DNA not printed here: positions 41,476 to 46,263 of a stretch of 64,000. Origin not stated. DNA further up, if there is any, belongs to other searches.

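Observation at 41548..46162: Giant (about 1500 aa) orphan protein with toxin/translocator-like architecture, operator palindromes and a tRNA-Arg neighbour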

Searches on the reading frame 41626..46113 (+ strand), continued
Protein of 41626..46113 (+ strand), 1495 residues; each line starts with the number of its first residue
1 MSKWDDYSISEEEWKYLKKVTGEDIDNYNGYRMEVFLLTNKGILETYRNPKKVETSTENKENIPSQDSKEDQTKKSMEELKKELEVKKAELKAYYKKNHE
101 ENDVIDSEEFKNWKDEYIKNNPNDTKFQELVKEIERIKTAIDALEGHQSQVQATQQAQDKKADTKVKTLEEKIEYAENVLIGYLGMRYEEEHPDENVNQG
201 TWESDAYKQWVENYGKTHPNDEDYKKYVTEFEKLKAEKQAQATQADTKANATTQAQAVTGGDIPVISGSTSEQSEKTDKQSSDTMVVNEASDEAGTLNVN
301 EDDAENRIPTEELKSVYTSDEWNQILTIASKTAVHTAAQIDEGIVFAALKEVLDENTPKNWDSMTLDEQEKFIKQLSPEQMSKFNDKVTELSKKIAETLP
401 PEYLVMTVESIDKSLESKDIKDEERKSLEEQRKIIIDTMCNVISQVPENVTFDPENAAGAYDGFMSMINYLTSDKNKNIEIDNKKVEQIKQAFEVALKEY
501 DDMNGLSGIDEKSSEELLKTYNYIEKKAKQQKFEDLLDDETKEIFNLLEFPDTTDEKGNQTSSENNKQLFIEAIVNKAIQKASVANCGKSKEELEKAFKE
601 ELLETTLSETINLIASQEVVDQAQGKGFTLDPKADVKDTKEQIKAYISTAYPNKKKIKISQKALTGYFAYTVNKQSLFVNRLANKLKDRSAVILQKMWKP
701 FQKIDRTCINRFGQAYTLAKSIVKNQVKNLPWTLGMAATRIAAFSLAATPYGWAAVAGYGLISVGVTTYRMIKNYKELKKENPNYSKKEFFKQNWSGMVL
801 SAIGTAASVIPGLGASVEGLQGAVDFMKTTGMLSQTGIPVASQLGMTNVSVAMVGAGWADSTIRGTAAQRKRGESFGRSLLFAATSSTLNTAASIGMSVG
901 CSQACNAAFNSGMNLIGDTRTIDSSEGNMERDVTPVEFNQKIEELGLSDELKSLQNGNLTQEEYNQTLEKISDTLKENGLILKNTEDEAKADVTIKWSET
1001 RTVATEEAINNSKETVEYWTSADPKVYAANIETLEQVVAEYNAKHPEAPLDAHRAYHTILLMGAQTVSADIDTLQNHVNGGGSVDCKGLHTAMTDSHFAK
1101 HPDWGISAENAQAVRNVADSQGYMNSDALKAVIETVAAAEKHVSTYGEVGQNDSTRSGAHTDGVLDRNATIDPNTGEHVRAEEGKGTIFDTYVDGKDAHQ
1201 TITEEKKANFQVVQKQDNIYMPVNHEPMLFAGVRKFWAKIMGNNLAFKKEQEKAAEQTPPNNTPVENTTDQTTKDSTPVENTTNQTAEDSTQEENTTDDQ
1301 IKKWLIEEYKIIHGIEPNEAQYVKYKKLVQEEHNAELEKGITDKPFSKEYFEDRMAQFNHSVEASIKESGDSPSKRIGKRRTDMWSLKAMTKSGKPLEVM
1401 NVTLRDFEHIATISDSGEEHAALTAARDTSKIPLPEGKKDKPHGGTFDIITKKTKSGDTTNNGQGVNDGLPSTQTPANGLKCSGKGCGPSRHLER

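Call 93: search_protein_families(library=padloc, proteins=[window:41626-46113:+, P0004], max_evalue=0.01)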
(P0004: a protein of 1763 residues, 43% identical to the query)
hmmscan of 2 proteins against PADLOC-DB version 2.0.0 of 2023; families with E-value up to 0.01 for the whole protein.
window:41626-46113:+ (1495 aa): 0 families

P0004 (1763 aa): 0 families

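Call 95: find_related_loci(query=A6, collection=viral_contigs, flank=5000)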
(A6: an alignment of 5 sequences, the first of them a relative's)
Query A6 (1495 aa) in viral_contigs; peptide patterns used: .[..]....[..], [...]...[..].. (x = any residue, [..] = any of these).
150 stretches matched a pattern, but none encodes a relative of the query by tblastn (E <= 1e-3).
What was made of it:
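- On Phage tape-measure / ejection protein: No relative in viral contigs (call 95).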

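Call 96: find_related_loci(query=A6, collection=metagenome_contigs, flank=6000)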
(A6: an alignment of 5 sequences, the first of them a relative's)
Query A6 (1495 aa) in metagenome_contigs; peptide patterns used: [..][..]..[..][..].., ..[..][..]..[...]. (x = any residue, [..] = any of these).
600 stretches matched a pattern, but none encodes a relative of the query by tblastn (E <= 1e-3).
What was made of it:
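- Tried and rejected: The metagenome_contigs scan found nothing with its two peptide patterns (call 96).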
